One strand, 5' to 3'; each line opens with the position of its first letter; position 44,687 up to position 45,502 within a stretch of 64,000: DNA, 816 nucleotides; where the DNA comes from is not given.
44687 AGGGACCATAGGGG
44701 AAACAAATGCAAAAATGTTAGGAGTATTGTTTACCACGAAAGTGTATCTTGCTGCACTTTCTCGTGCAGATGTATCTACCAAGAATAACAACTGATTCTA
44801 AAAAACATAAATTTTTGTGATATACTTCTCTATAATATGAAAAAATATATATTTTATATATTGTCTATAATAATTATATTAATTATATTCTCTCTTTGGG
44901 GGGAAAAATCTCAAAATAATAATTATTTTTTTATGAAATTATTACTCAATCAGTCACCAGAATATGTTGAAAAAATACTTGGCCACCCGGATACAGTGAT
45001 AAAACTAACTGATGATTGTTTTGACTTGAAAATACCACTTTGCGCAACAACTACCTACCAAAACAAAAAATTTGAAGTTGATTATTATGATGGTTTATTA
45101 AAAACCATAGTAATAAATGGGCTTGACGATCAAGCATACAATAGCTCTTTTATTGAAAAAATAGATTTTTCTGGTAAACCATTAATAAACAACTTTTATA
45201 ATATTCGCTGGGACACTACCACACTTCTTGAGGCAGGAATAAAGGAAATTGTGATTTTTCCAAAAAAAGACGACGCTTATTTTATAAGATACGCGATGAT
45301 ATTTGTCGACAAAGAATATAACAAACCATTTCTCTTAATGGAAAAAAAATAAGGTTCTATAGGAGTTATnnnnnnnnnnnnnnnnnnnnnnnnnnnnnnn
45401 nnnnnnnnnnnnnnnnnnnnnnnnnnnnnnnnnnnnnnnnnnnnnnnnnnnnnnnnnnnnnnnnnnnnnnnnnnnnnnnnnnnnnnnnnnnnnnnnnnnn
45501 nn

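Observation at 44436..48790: SIR2-like gene and FtsK/HerA/TraD-family ATPase gene transcribed divergently, cassette bracketed by a direct repeat of the ATPase promoter + 5' end (with a deleted pseudogene copy)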

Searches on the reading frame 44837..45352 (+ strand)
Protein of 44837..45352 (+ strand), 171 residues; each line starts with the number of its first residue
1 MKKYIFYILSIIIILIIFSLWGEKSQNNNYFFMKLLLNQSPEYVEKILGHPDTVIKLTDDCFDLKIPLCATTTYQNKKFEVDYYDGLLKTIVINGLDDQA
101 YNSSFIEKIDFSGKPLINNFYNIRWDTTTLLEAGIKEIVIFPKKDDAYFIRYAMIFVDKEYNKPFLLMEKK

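Call 4: search_protein_families(library=pfam, proteins=[window:44837-45352:+], max_evalue=0.1)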
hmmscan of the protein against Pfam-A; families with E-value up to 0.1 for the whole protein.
window:44837-45352:+ (171 aa): 1 family
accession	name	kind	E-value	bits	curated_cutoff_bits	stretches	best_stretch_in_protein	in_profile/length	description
PF06289.16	FlbD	-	0.01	15.9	24.7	1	41-60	16-35/59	Flagellar and Swarming motility proteins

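Call 5: search_protein_families(library=padloc, proteins=[window:44837-45352:+], max_evalue=0.1)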
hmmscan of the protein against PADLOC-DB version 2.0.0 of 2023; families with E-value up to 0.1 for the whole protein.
window:44837-45352:+ (171 aa): 0 families

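Call 6: search_protein_families(library=ncbifam, proteins=[window:44837-45352:+], max_evalue=0.1)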
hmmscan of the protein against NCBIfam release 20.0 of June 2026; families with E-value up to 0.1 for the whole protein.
window:44837-45352:+ (171 aa): 0 families

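Call 42: search_protein_families(library=phrogs, proteins=[window:44837-45352:+], max_evalue=0.01)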
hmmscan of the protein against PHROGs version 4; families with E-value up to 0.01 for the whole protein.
window:44837-45352:+ (171 aa): 0 families

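Call 55: find_homologous_proteins(query=window:44837-45352:+, max_evalue=0.001)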
Query window:44837-45352:+ (171 aa): 1 proteins with E <= 0.001 among 80 candidates.
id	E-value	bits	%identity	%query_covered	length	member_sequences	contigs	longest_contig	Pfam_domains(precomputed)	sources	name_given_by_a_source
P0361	2.7e-108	377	100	100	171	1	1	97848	-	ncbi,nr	ncbi:MAG: hypothetical protein QM526_01555 [Alphaproteobacteria bacterium]|nr:hypothetical protein [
